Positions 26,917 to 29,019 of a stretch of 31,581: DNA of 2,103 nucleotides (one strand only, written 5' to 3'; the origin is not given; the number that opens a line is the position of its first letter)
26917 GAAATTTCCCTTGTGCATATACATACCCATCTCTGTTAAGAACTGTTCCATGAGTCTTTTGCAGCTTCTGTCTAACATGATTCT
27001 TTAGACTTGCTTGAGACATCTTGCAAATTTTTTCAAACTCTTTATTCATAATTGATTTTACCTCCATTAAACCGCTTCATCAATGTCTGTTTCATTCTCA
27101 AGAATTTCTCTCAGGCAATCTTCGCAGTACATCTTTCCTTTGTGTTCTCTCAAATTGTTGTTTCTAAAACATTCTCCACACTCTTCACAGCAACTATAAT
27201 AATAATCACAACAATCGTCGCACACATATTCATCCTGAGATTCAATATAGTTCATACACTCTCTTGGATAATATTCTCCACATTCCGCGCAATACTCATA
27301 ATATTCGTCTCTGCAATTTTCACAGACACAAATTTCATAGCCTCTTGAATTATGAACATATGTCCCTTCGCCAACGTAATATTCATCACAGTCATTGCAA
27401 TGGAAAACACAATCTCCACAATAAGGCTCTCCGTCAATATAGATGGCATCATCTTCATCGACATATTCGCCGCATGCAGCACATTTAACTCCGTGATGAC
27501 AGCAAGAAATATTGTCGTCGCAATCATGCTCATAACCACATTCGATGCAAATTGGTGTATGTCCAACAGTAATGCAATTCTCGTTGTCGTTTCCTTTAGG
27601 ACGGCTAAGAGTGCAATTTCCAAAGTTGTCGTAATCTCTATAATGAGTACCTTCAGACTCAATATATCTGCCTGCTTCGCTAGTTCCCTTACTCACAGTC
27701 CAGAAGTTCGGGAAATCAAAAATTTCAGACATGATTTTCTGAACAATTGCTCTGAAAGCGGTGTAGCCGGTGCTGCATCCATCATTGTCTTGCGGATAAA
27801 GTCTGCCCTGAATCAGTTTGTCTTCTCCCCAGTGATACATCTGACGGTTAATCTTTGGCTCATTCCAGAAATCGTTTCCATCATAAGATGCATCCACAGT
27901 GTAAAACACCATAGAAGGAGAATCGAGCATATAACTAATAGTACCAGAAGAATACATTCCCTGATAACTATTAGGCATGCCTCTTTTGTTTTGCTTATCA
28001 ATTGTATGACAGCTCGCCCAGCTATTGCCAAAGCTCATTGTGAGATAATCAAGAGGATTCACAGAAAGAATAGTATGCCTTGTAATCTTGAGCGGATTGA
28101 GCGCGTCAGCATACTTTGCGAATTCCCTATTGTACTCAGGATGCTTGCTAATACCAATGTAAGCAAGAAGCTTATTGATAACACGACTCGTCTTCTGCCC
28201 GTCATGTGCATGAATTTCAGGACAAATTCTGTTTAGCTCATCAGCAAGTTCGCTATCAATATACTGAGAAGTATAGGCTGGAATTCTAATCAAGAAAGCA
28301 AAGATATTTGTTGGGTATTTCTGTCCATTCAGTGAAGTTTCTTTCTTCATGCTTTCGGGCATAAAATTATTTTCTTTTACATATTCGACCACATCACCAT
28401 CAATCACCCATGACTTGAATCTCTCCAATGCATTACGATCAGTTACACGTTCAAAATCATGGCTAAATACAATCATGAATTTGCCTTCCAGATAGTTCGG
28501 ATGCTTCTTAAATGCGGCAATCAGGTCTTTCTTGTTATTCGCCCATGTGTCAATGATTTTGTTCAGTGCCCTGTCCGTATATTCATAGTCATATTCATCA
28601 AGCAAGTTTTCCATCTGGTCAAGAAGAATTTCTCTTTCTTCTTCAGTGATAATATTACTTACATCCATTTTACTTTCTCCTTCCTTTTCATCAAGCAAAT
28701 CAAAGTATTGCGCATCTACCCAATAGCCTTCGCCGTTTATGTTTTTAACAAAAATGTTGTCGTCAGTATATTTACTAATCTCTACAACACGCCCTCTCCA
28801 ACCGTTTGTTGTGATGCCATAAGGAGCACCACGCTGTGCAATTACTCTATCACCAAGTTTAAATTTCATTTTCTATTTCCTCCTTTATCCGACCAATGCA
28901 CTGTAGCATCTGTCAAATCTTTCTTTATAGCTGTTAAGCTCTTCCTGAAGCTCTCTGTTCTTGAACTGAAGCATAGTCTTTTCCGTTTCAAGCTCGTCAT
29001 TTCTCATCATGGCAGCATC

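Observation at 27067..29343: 600-aa protein with a C-terminal tandem CxxC array, followed by a NUMOD1-like HTH protein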

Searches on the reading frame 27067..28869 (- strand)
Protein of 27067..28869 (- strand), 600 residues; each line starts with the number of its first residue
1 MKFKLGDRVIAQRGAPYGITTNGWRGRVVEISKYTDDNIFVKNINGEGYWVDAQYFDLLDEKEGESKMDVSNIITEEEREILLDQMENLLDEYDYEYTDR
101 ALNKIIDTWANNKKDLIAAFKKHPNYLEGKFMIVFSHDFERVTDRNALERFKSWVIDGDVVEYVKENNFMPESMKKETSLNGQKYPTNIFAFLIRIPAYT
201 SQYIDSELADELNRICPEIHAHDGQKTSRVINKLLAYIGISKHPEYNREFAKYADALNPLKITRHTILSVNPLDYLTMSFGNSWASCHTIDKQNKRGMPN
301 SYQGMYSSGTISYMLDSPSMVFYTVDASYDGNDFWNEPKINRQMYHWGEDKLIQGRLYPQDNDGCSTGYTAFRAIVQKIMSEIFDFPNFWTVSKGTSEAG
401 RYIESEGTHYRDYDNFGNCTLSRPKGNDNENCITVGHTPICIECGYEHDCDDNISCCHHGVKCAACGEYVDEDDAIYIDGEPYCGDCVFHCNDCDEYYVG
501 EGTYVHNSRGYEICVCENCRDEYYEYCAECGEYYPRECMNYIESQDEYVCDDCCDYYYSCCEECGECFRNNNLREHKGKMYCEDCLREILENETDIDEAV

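Call 4: search_protein_families(library=pfam, proteins=[window:27067-28869:-], max_evalue=1)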
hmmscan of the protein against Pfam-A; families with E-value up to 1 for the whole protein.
window:27067-28869:- (600 aa): 3 families
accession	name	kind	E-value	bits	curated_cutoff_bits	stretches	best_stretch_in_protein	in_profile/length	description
PF18075.7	FtsX_ECD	-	0.0054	17.8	23.5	0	74-135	11-74/96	FtsX extracellular domain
PF06513.16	DUF1103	-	0.1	12.7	25.2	1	62-104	123-165/215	Repeat of unknown function (DUF1103)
PF22241.2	PSMD12-CSN4_N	-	0.17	11.9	27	1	76-120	139-185/218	PSMD12/CSN4, N-terminal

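Call 5: search_protein_families(library=phrogs, proteins=[window:27067-28869:-], max_evalue=0.01)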
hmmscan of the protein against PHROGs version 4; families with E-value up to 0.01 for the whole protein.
window:27067-28869:- (600 aa): 1 family
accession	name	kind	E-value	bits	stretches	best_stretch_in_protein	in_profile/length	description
phrog_19517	-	unknown function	0.0025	18.1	1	442-522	238-316/320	-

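Call 7: find_homologous_proteins(query=window:27067-28869:-)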
Query window:27067-28869:- (600 aa): 1838 proteins with E <= 0.001 among 6257 candidates; the best 120 are listed.
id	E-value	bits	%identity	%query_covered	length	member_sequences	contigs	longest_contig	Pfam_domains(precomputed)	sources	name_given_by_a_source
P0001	0.0e+0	1357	95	100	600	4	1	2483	-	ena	-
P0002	0.0e+0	1351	94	100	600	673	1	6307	-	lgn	-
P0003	0.0e+0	1349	94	100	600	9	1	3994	-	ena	-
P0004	0.0e+0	1310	91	100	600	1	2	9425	-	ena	-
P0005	0.0e+0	1305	91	100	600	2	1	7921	-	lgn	-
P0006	0.0e+0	1305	91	100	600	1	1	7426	-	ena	-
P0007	0.0e+0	1305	91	100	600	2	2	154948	-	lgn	-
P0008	0.0e+0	1300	91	100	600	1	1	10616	-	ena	-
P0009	0.0e+0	1300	90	100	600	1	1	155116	-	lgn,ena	-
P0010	0.0e+0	1299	90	100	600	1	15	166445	-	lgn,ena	-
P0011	0.0e+0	1297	90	100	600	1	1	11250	-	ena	-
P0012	0.0e+0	1296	90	100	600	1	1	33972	-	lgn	-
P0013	0.0e+0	1292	90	100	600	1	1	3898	-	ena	-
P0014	0.0e+0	1289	90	100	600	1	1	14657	-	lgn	-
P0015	0.0e+0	1288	90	100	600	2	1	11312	-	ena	-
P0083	1.2e-230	786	63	89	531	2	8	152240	-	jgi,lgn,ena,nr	nr:MAG TPA: Fusion protein of Lmo4 protein-tandem zipper, LIM domain, fusion.3A [Caudoviricetes sp.]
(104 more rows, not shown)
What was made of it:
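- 27067..28869 (-): Gene for the 600-aa multidomain acidic protein (the 'core' protein). AGGAGG lies 8 nt upstream of the ATG at 28869. 1,838 homologs at 90% clustering (call 7).
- Closest known: LIM domains. Same: One public record was auto-named after LMO4 LIM (call 7).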

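Call 9: search_solved_structures(query=window:27067-28869:-, max_evalue=1)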
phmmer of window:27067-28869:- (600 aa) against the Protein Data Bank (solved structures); distinct sequences matched with E-value up to 1: 8.
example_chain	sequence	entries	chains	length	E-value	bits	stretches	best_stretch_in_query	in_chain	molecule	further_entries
2ma7_A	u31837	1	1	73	0.2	13.4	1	460-506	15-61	Zinc finger protein Eos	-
1qoh_A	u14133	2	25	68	0.25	13.1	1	27-55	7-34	SHIGA-LIKE TOXIN IIE B SUBUNIT | PROTEIN (SHIGA-LIKE TOXIN IIE B SUBUNIT)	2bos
4p2c_B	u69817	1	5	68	0.25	13.1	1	27-55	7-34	Shiga toxin 2e, subunit B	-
3o7a_A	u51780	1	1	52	0.38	12.4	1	481-521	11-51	PHD finger protein 13 variant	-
9sq6_C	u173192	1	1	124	0.56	11.9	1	458-507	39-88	Zinc finger protein Helios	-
3o70_A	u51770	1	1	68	0.65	11.7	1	481-522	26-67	PHD finger protein 13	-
1d4u_A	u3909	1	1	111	0.67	11.6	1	555-586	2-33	NUCLEOTIDE EXCISION REPAIR PROTEIN XPA (XPA-MBD)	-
7qb0_A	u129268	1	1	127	0.97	11.1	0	489-584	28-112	Isoform Alpha of Paxillin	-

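Call 19: search_protein_representatives(protein=window:27067-28869:-)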
Query: 600 residues. Proteins with E-value up to 0.001 (for the whole library): 1692; up to 1e-10: 1115; up to 1e-30: 696. The best 150 are listed.
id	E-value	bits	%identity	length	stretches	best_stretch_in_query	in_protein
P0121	1.2e-174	598.9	51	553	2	74-588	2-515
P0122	3.6e-148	511.4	51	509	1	79-598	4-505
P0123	1.1e-146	506.5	50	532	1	72-593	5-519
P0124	1.3e-145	502.9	54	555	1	74-530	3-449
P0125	1.8e-144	499.2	48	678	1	65-586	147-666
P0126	1.2e-136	473.3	46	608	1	12-593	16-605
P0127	3.1e-136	472.0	45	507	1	85-588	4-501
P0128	8.0e-136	470.6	45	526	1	85-593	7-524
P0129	5.9e-133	461.1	45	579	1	72-593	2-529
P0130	7.1e-132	457.6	49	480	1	74-554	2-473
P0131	7.2e-125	434.4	46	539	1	74-586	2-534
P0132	6.3e-124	431.3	50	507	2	216-590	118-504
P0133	2.3e-123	429.4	46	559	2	72-586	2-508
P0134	1.9e-122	426.4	48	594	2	199-587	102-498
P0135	8.4e-122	424.3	50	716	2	187-593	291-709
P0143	1.9e-109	383.5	46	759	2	196-597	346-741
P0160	1.9e-100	353.7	52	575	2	200-457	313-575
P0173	4.6e-98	345.9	50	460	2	186-454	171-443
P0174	1.4e-97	344.2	37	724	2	72-555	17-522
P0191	1.1e-91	324.8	45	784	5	201-488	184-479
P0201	1.9e-89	317.4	43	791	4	159-458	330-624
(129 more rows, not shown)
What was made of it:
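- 27067..28869 (-): 1,692 representatives at 50% identity (call 19).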

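Call 22: predict_structure(alignment_id=A1)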
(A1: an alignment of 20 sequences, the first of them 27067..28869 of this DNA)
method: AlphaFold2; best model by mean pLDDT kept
length: 600 residues; sequences in the alignment: 20
mean_pLDDT: 65.3   pTM: 0.33
mean pLDDT of the five models: 65.3, 63.7, 60.8, 60.1, 58.7
residues with pLDDT >= 90: 62; 70-90: 221; 50-70: 129; < 50: 188
segments of 3 or more residues with pLDDT < 50: 61-72, 93-95, 138-140, 260-264, 271-321, 323-343, 346-348, 350-372, 387-400, 402-440, 449-455, 597-600
pLDDT, mean of each block of 10 residues (from residue 1): 77 72 80 76 78 80 35 54 57 53 56 57 58 52 77 93 90 87 88 90 86 89 83 91 81 67 49 40 29 35 29 39 43 35 49 43 35 51 50 44 45 40 44 46 53 48 74 80 85 84 82 88 89 88 87 88 89 87 88 54
secondary structure, 60 per line:
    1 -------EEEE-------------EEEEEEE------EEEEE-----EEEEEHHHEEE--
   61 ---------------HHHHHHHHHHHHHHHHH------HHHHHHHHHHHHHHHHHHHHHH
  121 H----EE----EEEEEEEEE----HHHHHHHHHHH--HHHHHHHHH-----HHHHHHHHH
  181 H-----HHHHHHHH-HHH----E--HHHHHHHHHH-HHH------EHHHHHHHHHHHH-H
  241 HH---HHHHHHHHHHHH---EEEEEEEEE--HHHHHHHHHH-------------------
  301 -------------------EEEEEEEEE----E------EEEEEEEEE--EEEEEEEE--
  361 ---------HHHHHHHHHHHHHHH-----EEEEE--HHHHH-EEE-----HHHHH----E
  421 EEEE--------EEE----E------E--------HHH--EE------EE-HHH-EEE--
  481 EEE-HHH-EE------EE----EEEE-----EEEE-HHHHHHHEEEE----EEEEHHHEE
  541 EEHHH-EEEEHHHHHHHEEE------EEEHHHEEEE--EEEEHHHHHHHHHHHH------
elements in order: E8-11 E25-31 E38-42 E48-52 E56-58 H76-92 H99-121 E132-140 H145-155 H158-166 H172-181 H187-194 H206-215 H227-238 H246-257 E261-269 H272-281 E320-328 E340-348 E351-358 H370-384 E390-394 H397-401 E403-405 H411-415 E420-424 E433-435 E476-478 E481-483 E503-506 E512-515 H517-523 E524-527 E532-535 E539-542 E547-550 H551-557 E558-560 E567-569 E573-576 E579-582 H583-594
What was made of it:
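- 28690..28869 (-): Residues 1-60: small five-stranded beta-barrel (SH3/OB-like). Variable, and absent in many family members. AF2 model 1 has strands at 8-11, 25-31, 38-42, 48-52 and 56-58, pLDDT 72-80 (call 22).
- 27100..27489 (-): Residues 461-590: four CxxC-x14-21-CxxC zinc-knuckle pairs, a LIM-like array. Very acidic. Copy number varies within the family. AF2 pLDDT 80-89 with beta-hairpin pairs and short helices (call 22).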

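Call 27: search_protein_families(library=pfam, alignment_id=A3, max_evalue=0.001)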
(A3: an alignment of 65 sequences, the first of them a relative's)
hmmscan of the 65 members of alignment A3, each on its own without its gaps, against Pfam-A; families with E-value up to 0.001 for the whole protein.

A. member 1, P0125 (678 aa): 0 families

B. families by the number of members that match (of 65 scanned): 5 families
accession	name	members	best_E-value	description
PF00213.23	OSCP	1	0.00028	ATP synthase delta (OSCP) subunit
PF08271.17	Zn_Ribbon_TF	1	0.00033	TFIIB zinc-binding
PF02069.22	Metallothio_Pro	1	0.00044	Prokaryotic metallothionein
PF13248.11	Zn_ribbon_3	1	0.00045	zinc-ribbon domain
PF18912.6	DZR_2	1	0.00068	Double zinc ribbon domain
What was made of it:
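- On LIM domain (PF00412): No LIM hit in Pfam at E<=1 for the protein, and none at E<=0.001 in 65 diverse homologs (calls 4, 27).
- On GNAT acyltransferase: No acetyltransferase Pfam hit (calls 4, 27).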

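Call 31: find_encoding_contigs(protein=P0010, flank=10000, max_places=3)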
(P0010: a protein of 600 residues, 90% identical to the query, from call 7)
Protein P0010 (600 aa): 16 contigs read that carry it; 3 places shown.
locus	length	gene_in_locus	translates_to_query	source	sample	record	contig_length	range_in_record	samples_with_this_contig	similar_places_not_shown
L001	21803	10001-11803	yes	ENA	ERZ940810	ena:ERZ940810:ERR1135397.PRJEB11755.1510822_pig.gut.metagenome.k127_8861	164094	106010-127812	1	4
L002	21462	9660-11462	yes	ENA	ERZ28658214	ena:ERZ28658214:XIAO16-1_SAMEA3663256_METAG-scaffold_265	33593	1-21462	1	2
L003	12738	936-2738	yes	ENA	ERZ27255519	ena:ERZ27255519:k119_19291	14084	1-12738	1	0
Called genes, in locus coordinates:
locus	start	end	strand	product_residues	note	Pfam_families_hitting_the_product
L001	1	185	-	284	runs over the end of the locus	-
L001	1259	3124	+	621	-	-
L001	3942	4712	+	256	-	-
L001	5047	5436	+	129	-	-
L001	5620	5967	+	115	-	-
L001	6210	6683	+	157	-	-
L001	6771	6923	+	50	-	-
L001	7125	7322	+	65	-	-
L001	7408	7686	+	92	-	-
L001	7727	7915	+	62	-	-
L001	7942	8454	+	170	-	-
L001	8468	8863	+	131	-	-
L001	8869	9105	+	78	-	-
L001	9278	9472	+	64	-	-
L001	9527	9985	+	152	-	-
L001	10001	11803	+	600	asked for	-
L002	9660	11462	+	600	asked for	-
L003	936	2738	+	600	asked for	-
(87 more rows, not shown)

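Call 33: find_encoding_contigs(protein=P0173, flank=8000, max_places=3)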
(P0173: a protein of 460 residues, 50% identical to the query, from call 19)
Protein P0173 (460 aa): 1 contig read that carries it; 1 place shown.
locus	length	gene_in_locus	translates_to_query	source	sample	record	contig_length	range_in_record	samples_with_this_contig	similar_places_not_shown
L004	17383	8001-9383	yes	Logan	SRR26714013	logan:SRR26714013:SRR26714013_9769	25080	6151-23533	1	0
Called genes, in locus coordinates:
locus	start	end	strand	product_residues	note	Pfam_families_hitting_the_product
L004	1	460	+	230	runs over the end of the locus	-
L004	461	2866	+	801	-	PF06605:Prophage_tail, PF13884:Peptidase_S74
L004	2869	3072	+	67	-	-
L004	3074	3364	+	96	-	-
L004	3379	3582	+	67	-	PF16945:Phage_r1t_holin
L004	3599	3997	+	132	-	PF05951:Peptidase_M15_2, PF08291:Peptidase_M15_3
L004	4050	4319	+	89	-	-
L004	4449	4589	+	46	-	-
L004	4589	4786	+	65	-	-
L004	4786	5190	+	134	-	-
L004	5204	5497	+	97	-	PF13443:HTH_26 (weak), PF13560:HTH_31 (weak), PF01381:HTH_3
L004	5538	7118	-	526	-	PF00239:Resolvase, PF07508:Recombinase, PF13408:Zn_ribbon_recom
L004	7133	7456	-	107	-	PF13560:HTH_31, PF12844:HTH_19, PF01381:HTH_3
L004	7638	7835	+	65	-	-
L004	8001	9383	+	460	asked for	-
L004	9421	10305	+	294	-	PF01546:Peptidase_M20 (faint), PF04389:Peptidase_M28 (weak)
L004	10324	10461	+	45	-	-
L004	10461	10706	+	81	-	-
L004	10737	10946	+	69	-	PF12844:HTH_19, PF13560:HTH_31, PF01381:HTH_3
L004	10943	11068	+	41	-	-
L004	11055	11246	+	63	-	-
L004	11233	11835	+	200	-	PF04404:ERF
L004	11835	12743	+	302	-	PF09588:YqaJ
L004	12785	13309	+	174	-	-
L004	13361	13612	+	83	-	-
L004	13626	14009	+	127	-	PF00436:SSB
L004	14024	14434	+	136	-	PF22769:DCD (weak), PF00692:dUTPase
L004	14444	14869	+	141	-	PF05866:RusA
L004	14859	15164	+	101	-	-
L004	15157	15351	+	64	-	-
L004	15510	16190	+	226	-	-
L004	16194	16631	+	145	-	PF05869:Dam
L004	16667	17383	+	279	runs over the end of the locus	PF01695:IstB_IS21, PF03969:AFG1_ATPase (faint)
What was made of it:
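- In L004 the module lies just after the repressor/cro-like HTH genes and before the recombination genes (call 33).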

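Call 35: find_encoding_contigs(protein=P0201, flank=8000, max_places=2)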
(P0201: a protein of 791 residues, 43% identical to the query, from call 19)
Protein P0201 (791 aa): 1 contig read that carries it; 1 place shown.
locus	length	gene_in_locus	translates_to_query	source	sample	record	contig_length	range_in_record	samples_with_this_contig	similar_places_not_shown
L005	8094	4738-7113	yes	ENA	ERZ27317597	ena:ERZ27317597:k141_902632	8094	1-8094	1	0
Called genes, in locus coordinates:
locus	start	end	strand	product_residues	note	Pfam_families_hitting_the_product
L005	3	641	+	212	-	?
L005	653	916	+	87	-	-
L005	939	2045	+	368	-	PF20720:nSTAND3 (weak), PF00004:AAA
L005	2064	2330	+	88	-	-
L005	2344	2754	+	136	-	-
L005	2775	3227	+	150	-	-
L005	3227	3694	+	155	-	-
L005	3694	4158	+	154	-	-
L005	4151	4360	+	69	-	-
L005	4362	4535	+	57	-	-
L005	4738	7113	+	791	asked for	-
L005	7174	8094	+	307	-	?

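Call 36: find_encoding_contigs(protein=P0160, flank=8000, max_places=2)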
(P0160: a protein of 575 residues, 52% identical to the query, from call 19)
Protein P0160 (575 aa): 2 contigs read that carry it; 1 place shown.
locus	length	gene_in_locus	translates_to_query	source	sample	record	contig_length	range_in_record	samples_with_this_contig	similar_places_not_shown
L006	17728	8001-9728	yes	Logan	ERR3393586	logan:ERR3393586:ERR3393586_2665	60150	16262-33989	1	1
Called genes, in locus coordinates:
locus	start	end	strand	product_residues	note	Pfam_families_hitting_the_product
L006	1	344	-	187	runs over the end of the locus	-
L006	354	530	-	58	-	-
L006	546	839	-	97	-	-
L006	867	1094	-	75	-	-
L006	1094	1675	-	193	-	PF15927:Casc1_N (faint)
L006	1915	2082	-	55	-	-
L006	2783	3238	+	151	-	-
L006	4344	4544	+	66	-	-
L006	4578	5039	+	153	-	-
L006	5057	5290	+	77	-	-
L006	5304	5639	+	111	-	PF26096:DUF8033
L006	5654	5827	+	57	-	-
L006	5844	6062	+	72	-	-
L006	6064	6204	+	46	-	-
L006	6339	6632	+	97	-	-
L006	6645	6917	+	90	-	-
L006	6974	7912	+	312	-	-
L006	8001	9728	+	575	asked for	-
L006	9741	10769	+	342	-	PF04389:Peptidase_M28 (weak)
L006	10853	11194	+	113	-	-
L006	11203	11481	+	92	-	PF19419:DUF5983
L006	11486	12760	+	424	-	PF00078:RVT_1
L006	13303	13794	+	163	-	-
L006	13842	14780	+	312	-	-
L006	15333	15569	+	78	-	-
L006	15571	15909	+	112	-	-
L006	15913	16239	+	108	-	-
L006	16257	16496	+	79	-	-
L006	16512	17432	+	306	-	-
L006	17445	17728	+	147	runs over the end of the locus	-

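Call 41: search_protein_families(library=ncbifam, proteins=[window:27067-28869:-, P0173, P0160, P0201], max_evalue=0.1)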
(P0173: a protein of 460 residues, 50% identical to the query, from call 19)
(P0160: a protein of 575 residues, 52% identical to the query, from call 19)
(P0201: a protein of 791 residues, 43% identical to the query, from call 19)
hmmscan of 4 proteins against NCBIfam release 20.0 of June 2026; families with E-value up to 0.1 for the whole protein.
window:27067-28869:- (600 aa): 3 families
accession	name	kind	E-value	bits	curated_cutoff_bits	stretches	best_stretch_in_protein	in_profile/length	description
NF041704.1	Shig_StxB_2e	exception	0.027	14.5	203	1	29-54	27-52/87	Shiga toxin Stx2e subunit B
NF041692.1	Shig_StxB_2f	exception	0.04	14.2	201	1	29-56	27-54/87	Shiga toxin Stx2f subunit B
NF033660.0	Shiga_Stx2B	exception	0.065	13.3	165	0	29-53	27-51/87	Shiga toxin Stx2 subunit B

P0173 (460 aa): 0 families

P0160 (575 aa): 0 families

P0201 (791 aa): 1 family
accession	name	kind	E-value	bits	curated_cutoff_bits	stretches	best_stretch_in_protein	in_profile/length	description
NF041023.1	PP0621_fam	subfamily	0.002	18.3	45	1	642-676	36-70/71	PP0621 family protein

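Call 42: search_protein_families(library=padloc, proteins=[window:27067-28869:-, P0173, P0160, P0201], max_evalue=0.1)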
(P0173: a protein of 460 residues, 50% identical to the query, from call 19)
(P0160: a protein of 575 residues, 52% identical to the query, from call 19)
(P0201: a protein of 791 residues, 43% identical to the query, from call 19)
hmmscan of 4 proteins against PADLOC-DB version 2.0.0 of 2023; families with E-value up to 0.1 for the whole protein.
window:27067-28869:- (600 aa): 0 families

P0173 (460 aa): 0 families

P0160 (575 aa): 0 families

P0201 (791 aa): 0 families

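Call 61: find_encoding_contigs(protein=P0143, flank=9000, max_places=1)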
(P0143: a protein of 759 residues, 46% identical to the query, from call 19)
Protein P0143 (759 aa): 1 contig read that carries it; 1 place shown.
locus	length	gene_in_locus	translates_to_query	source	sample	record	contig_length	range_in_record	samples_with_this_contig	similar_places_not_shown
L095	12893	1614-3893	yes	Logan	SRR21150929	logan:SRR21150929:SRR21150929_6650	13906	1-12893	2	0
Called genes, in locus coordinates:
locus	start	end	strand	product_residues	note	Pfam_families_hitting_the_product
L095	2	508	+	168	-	?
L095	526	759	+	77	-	-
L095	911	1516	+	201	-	-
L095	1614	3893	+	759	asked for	-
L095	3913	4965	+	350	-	-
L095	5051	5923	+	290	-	PF18941:DUF5688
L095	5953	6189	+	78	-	PF01381:HTH_3 (weak), PF07022:Phage_CI_repr (faint), PF15943:YdaS_toxin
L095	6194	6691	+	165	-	-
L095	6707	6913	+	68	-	PF07927:HicA_toxin (weak)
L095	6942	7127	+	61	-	-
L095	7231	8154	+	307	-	-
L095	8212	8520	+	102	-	-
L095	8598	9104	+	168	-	PF10263:SprT-like, PF17283:Zn_ribbon_SprT (weak)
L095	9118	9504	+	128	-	PF13613:HTH_Tnp_4 (weak)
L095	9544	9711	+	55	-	-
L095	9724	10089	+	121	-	-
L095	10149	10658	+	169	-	-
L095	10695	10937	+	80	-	-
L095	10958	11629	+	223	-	-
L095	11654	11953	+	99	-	-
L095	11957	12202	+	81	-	-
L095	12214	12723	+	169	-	-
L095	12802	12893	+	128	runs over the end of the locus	-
